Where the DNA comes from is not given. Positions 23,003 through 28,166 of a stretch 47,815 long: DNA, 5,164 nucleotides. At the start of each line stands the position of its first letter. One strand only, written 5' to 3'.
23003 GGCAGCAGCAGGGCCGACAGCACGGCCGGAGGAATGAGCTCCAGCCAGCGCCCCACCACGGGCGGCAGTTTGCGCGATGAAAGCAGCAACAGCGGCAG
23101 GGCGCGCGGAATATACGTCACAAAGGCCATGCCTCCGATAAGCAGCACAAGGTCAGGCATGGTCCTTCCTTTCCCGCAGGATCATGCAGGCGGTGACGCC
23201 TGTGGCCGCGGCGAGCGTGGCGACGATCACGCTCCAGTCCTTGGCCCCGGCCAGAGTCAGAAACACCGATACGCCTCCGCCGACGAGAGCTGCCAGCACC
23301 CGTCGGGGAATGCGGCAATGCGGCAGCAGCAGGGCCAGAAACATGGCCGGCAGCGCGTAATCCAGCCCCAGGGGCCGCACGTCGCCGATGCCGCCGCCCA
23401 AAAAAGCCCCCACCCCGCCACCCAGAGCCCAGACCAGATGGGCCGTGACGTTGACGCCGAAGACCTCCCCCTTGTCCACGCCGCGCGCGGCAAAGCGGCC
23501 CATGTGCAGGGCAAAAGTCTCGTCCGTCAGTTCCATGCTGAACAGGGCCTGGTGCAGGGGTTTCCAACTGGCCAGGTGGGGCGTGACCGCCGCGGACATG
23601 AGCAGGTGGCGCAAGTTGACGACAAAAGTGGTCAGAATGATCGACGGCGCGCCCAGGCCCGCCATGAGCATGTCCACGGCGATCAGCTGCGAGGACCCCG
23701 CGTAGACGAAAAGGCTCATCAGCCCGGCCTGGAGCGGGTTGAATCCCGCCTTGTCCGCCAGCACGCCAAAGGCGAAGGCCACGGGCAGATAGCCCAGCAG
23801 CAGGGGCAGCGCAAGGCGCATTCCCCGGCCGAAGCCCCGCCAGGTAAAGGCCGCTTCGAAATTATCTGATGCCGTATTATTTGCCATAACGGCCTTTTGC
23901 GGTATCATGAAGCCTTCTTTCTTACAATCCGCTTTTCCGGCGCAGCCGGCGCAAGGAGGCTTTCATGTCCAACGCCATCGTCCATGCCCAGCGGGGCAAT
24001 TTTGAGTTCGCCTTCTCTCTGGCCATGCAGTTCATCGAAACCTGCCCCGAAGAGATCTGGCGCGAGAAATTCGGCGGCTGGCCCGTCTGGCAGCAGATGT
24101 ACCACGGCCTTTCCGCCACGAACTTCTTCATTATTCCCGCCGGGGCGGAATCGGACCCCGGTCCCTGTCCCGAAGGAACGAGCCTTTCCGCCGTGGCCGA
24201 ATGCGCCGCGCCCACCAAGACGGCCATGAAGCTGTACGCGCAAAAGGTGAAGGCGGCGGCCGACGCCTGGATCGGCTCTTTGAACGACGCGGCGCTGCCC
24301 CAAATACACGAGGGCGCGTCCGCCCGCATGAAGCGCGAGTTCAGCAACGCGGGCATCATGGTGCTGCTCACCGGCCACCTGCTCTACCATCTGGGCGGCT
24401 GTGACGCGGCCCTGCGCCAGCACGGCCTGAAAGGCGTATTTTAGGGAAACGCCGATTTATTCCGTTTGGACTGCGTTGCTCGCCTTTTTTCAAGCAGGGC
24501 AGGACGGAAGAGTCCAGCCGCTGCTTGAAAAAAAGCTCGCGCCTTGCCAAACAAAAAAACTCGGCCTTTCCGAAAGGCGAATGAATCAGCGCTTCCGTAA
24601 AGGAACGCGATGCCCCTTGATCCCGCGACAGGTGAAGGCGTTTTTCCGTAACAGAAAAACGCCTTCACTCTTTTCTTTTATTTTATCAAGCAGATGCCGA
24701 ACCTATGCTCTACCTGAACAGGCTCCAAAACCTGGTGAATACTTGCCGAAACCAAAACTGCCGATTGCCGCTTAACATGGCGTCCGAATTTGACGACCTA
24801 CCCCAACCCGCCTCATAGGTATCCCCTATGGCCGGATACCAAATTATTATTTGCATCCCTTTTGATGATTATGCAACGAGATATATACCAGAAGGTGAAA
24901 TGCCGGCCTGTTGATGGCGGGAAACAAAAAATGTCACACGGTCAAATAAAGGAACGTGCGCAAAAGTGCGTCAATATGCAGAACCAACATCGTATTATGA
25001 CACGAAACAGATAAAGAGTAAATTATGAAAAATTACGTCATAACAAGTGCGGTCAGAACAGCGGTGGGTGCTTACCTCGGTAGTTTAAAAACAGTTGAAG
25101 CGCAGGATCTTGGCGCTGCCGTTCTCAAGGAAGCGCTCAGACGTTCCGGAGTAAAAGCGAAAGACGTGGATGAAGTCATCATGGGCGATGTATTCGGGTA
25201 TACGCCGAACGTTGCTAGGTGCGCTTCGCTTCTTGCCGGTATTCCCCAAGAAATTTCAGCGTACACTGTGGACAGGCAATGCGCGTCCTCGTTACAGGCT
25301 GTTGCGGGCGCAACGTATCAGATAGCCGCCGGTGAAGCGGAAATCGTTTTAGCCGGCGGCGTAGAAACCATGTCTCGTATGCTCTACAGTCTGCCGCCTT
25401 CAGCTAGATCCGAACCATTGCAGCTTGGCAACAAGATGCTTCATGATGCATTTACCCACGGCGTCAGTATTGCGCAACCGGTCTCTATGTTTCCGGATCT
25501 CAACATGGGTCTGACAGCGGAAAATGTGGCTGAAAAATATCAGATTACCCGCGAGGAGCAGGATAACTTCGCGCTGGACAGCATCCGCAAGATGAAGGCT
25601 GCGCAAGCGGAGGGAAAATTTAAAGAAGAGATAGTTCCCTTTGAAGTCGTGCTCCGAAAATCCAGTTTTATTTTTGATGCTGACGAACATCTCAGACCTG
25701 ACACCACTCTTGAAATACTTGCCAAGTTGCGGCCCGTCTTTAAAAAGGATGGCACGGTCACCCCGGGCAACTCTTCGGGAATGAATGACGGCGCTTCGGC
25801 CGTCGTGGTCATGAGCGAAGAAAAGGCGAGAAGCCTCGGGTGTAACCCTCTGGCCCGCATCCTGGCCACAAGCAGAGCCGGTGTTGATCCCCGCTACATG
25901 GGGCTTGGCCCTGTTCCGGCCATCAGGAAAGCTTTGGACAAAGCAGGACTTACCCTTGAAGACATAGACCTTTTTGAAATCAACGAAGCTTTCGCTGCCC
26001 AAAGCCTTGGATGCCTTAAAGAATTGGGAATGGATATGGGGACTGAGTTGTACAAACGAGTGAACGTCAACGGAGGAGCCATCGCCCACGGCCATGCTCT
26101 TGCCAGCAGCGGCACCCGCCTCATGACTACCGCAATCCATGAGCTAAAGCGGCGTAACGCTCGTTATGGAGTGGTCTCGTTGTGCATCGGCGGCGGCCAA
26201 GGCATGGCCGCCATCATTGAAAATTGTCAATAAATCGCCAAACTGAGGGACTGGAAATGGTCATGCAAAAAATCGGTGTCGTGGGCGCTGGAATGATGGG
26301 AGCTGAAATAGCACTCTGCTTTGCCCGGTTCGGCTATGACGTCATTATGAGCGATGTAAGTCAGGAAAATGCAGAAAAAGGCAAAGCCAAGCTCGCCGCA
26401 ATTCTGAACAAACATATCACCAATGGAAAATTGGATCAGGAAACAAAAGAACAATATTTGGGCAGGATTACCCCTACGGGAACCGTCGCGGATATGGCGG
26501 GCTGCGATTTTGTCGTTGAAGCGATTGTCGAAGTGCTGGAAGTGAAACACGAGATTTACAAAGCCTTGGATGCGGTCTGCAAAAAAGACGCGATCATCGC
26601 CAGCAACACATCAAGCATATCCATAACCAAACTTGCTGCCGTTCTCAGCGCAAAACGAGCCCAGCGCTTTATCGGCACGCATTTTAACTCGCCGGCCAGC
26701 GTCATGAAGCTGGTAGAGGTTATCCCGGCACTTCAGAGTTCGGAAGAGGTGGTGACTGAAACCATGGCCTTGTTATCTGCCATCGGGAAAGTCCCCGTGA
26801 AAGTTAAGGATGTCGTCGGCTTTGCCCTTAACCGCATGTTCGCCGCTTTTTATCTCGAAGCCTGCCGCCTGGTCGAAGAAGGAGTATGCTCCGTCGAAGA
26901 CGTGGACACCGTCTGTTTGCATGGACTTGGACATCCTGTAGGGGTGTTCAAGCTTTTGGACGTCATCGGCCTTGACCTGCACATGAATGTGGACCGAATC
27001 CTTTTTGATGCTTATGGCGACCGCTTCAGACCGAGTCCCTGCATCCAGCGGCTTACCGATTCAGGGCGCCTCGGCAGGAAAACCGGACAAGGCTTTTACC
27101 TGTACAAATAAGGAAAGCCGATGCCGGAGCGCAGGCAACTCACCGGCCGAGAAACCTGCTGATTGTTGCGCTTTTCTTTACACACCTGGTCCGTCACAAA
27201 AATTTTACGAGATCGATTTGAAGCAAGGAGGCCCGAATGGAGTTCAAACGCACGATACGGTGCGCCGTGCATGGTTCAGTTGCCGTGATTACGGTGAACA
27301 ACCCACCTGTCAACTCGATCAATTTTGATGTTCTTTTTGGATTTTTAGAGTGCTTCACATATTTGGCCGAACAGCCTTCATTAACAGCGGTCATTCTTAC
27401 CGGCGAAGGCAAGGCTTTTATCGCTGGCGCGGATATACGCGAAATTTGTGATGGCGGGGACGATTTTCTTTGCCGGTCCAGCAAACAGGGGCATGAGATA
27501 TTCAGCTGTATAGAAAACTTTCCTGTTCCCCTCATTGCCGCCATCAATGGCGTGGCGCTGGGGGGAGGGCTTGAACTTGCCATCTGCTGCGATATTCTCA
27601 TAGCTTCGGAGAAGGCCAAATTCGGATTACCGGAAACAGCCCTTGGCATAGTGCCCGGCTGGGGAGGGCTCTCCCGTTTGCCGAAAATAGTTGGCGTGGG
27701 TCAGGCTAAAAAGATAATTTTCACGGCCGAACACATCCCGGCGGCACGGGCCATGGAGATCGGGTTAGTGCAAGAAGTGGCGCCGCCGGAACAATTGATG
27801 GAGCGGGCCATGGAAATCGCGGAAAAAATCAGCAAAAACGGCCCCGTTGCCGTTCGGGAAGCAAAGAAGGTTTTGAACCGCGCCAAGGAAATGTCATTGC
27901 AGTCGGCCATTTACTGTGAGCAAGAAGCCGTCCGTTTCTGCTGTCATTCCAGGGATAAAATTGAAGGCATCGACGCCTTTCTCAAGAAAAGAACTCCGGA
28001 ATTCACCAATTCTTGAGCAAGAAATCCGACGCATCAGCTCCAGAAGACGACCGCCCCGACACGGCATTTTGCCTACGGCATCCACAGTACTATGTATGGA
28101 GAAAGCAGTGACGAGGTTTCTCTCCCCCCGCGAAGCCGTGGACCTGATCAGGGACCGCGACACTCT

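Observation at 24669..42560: Low-G+C island of about 18 kb: a split Na+-translocating biotin decarboxylase wired to a crotonyl-CoA-to-acetyl-CoA module, two CoA-transferases, a TTT transporter, LysR and its own BirA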

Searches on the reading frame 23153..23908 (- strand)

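Call 4: search_protein_families(library=pfam, proteins=[window:23153-23908:-])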
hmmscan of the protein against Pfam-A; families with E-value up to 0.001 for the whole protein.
window:23153-23908:- (251 aa): 1 family
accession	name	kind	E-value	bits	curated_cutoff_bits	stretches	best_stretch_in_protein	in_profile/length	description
PF03591.19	AzlC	-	1.7e-42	145.5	32.1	1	35-173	1-136/137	AzlC protein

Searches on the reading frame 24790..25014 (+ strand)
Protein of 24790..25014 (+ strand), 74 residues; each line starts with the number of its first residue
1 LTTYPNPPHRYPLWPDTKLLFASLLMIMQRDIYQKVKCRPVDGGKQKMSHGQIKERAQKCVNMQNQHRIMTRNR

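Call 105: search_protein_families(library=pfam, proteins=[window:24790-25014:+], max_evalue=0.01)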
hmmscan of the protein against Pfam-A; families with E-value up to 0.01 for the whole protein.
window:24790-25014:+ (74 aa): 0 families

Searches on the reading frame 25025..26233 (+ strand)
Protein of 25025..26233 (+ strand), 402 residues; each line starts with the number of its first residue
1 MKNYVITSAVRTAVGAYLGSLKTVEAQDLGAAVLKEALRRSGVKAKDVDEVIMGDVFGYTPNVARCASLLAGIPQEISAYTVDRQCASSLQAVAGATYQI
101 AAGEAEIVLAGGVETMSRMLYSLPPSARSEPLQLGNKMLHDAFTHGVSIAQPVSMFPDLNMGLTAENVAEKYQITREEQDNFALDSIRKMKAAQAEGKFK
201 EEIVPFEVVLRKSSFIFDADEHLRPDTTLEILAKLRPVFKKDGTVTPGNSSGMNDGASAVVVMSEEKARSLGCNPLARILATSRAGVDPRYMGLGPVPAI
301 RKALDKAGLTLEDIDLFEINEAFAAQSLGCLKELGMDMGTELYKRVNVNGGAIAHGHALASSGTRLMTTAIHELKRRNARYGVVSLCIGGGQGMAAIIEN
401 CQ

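Call 3: search_protein_families(library=pfam, proteins=[window:25025-26233:+])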
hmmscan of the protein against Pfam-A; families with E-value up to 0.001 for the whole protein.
window:25025-26233:+ (402 aa): 4 families
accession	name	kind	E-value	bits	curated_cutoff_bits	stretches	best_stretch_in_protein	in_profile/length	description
PF00108.29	Thiolase_N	-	2.1e-84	283.4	26.4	1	5-266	2-260/260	Thiolase, N-terminal domain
PF02803.24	Thiolase_C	-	2.3e-47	160.1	27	1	274-399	2-122/123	Thiolase, C-terminal domain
PF22691.2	Thiolase_C_1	-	2e-07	31.3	28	0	299-377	23-113/144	Thiolase C-terminal domain-like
PF00109.32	ketoacyl-synt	-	7.2e-07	29.5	20.8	1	79-117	167-205/252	Beta-ketoacyl synthase, N-terminal domain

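Call 5: search_protein_families(library=ncbifam, proteins=[window:25025-26233:+], max_evalue=0.00001)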
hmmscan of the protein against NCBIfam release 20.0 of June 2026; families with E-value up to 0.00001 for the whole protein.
window:25025-26233:+ (402 aa): 46 families (the best 25 are shown)
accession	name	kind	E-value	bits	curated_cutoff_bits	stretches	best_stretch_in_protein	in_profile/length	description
TIGR01930.1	AcCoA-C-Actrans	subfamily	1.1e-143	478.8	240.55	1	6-399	1-385/385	acetyl-CoA C-acyltransferase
NF006552.0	PRK09051.1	subfamily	3.2e-131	438.2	565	1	2-400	4-394/395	beta-ketothiolase BktB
NF004853.0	PRK06205.1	subfamily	1.7e-129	432.4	551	1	1-401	1-403/404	acetyl-CoA C-acetyltransferase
NF004206.0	PRK05656.1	subfamily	3.1e-123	411.7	688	1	1-399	1-391/392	acetyl-CoA C-acetyltransferase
NF042999.1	bketothiol_BktB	equivalog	1.4e-121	406.4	725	1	2-400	3-393/394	beta-ketothiolase BktB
TIGR02430.1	pcaF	equivalog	1.3e-120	403.2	597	1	4-400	3-399/400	3-oxoadipyl-CoA thiolase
NF006551.0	PRK09050.1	subfamily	2.2e-120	402.4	605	1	1-400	1-400/401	3-oxoadipyl-CoA thiolase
NF006001.0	PRK08131.1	equivalog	1.5e-110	369.9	622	1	3-401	3-400/401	3-oxoadipyl-CoA thiolase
NF005805.0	PRK07661.1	equivalog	1e-109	367.1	633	1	1-399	1-389/391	acetyl-CoA C-acetyltransferase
NF006086.0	PRK08235.1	equivalog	3.9e-109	365.4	526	1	1-399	1-391/393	acetyl-CoA C-acetyltransferase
NF005152.0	PRK06633.1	equivalog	6e-108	360.9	675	1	2-400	3-391/392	acetyl-CoA C-acetyltransferase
NF006510.0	PRK08947.1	equivalog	1.7e-106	356.4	519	1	1-400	1-386/387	acetyl-CoA C-acyltransferase FadA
NF005033.0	PRK06445.1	equivalog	1.4e-104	350.4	511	1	23-400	30-394/395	acetyl-CoA C-acetyltransferase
NF006553.0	PRK09052.1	equivalog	7.5e-103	344.6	567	1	3-400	7-398/399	acetyl-CoA C-acyltransferase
NF005890.0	PRK07851.1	equivalog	1e-102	344.1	580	1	1-400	1-404/406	acetyl-CoA C-acetyltransferase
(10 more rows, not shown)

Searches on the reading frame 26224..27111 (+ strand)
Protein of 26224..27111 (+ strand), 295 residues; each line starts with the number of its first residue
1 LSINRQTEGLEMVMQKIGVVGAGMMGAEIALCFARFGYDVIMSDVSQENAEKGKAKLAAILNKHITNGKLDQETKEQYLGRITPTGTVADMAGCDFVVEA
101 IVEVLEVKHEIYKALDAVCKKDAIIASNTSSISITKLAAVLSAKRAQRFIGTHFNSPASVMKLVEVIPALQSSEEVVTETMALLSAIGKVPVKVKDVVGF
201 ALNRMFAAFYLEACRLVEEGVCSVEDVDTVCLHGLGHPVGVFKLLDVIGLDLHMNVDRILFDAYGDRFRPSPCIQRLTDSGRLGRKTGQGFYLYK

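Call 3: search_protein_families(library=pfam, proteins=[window:26224-27111:+])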
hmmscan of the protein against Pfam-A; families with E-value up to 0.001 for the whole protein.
window:26224-27111:+ (295 aa): 6 families
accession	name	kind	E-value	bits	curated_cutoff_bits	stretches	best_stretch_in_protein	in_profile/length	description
PF02737.24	3HCDH_N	-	6.3e-60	202.6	22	1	16-197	1-180/180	3-hydroxyacyl-CoA dehydrogenase, NAD binding domain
PF00725.27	3HCDH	-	4e-31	107.8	22.1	1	199-294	1-97/97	3-hydroxyacyl-CoA dehydrogenase, C-terminal domain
PF03446.21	NAD_binding_2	-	1e-06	29.3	21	1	16-152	1-117/161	NAD binding domain of 6-phosphogluconate dehydrogenase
PF03721.20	UDPG_MGDP_dh_N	-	2.7e-05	24.2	27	1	15-64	1-50/187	UDP-glucose/GDP-mannose dehydrogenase family, NAD binding domain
PF07992.20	Pyr_redox_2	-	4.1e-05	23.6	26.1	1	13-79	141-207/291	Pyridine nucleotide-disulphide oxidoreductase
PF02826.25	2-Hacid_dh_C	-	4.2e-05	23.4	25.1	1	6-53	28-75/178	D-isomer specific 2-hydroxyacid dehydrogenase, NAD binding domain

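Call 5: search_protein_families(library=ncbifam, proteins=[window:26224-27111:+], max_evalue=0.00001)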
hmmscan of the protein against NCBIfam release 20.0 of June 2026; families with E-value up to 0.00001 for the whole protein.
window:26224-27111:+ (295 aa): 20 families
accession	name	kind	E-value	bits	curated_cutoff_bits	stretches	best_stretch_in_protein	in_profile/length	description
NF006124.0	PRK08268.1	subfamily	1.7e-89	301.1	508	1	12-295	5-288/507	3-hydroxyacyl-CoA dehydrogenase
NF004474.0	PRK05808.1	subfamily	5.4e-86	288.4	408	1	12-295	1-283/283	3-hydroxybutyryl-CoA dehydrogenase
NF005875.0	PRK07819.1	subfamily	4.5e-77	259.3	319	1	13-294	4-286/287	3-hydroxybutyryl-CoA dehydrogenase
TIGR02279.1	PaaC-3OHAcCoADH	equivalog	4.5e-76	256.7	669.4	1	14-294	5-285/503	3-hydroxyacyl-CoA dehydrogenase PaaH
NF005715.0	PRK07530.1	equivalog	1.7e-71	241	420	1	12-295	2-284/292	3-hydroxybutyryl-CoA dehydrogenase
NF006722.0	PRK09260.1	equivalog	3.3e-69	233.3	429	1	14-295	2-282/289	3-hydroxyacyl-CoA dehydrogenase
NF008727.0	PRK11730.1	equivalog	1.2e-66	225.5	870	1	12-295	311-593/717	fatty acid oxidation complex subunit alpha FadB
NF008363.0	PRK11154.1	equivalog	1.1e-64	218.8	869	1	13-295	308-587/708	fatty acid oxidation complex subunit alpha FadJ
NF004699.0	PRK06035.1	equivalog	2.4e-62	210.7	500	1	14-287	3-278/294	3-hydroxyacyl-CoA dehydrogenase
NF006125.0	PRK08269.1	equivalog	3.3e-57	194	427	1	14-294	5-296/334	3-hydroxybutyryl-CoA dehydrogenase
TIGR02437.1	FadB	equivalog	4e-56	190.8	933.55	1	15-295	314-593/714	fatty acid oxidation complex subunit alpha FadB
TIGR02440.1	FadJ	equivalog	1.9e-55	188.4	968.45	1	10-294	300-581/699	fatty acid oxidation complex subunit alpha FadJ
TIGR02441.1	fa_ox_alpha_mit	equivalog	4e-55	187.2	964.65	1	14-295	335-614/737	fatty acid oxidation complex subunit alpha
NF042925.1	FHMPC_DH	equivalog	5.1e-53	180.3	500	1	16-294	2-280/304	5-formyl-3-hydroxy-2-methylpyridine 4-carboxylate 5-dehydrogenase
NF052272.1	Staph_FadB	exception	5e-52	177.1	999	1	12-292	1-286/752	3-hydroxyacyl-CoA dehydrogenase/crotonase FadB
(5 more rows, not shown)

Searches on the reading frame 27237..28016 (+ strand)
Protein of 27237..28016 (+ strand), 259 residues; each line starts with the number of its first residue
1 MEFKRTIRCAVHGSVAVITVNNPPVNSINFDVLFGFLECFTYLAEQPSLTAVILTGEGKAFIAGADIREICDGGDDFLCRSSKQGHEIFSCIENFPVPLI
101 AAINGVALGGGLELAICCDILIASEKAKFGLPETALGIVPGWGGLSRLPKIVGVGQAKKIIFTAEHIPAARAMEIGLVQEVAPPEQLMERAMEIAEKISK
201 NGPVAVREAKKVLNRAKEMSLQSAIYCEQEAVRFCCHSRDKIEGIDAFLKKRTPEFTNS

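Call 3: search_protein_families(library=pfam, proteins=[window:27237-28016:+])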
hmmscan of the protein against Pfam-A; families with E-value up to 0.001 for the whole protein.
window:27237-28016:+ (259 aa): 2 families
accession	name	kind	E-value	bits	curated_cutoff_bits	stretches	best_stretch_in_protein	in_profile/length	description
PF00378.25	ECH_1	-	7.5e-66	222.5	27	1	13-258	4-250/251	Enoyl-CoA hydratase/isomerase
PF16113.10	ECH_2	-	2.1e-31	110.1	27.2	2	16-189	2-179/335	Enoyl-CoA hydratase/isomerase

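Call 5: search_protein_families(library=ncbifam, proteins=[window:27237-28016:+], max_evalue=0.00001)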
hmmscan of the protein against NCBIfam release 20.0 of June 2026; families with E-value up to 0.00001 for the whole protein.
window:27237-28016:+ (259 aa): 73 families (the best 25 are shown)
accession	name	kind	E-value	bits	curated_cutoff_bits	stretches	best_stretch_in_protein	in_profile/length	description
NF004475.0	PRK05809.1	subfamily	2.3e-72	243.6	394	1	1-258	1-259/260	short-chain-enoyl-CoA hydratase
NF005802.0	PRK07657.1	equivalog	4.9e-70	236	363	1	12-257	11-258/260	enoyl-CoA hydratase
NF005803.0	PRK07658.1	equivalog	1.6e-69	234.1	313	1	6-258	3-256/257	enoyl-CoA hydratase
NF007239.0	PRK09674.1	equivalog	2.2e-63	214.1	371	1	9-257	8-255/257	2,3-dehydroadipyl-CoA hydratase PaaF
NF006566.0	PRK09076.1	subfamily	7.8e-63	212.5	286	1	4-258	4-259/260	enoyl-CoA hydratase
NF051848.1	EnCoAHydtEchA19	equivalog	1.3e-62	211.7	400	1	12-258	7-257/258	enoyl-CoA hydratase EchA19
NF006007.0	PRK08138.1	subfamily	2.2e-62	210.8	355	1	13-257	16-259/261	enoyl-CoA hydratase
NF005073.0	PRK06495.1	subfamily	1.2e-59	201.7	296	1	6-258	5-256/257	enoyl-CoA hydratase/isomerase family protein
NF004840.0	PRK06190.1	equivalog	1.1e-56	192.4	253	1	8-238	7-238/260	enoyl-CoA hydratase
NF006699.0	PRK09245.1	subfamily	1.4e-55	188.4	354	1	6-258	4-265/266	crotonase/enoyl-CoA hydratase family protein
NF004517.0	PRK05862.1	equivalog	7.8e-55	186.1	396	1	6-258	5-256/257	enoyl-CoA hydratase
NF006100.0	PRK08252.1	subfamily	3.2e-54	184.2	282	1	6-257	4-252/254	crotonase/enoyl-CoA hydratase family protein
NF004781.0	PRK06127.1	subfamily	1e-52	179.4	291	1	5-257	11-267/269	enoyl-CoA hydratase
NF004634.0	PRK05980.1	equivalog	3.6e-51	174.1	375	1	6-257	4-261/263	crotonase/enoyl-CoA hydratase family protein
NF004796.0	PRK06144.1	subfamily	1.7e-48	165.4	272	1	5-257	8-260/262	enoyl-CoA hydratase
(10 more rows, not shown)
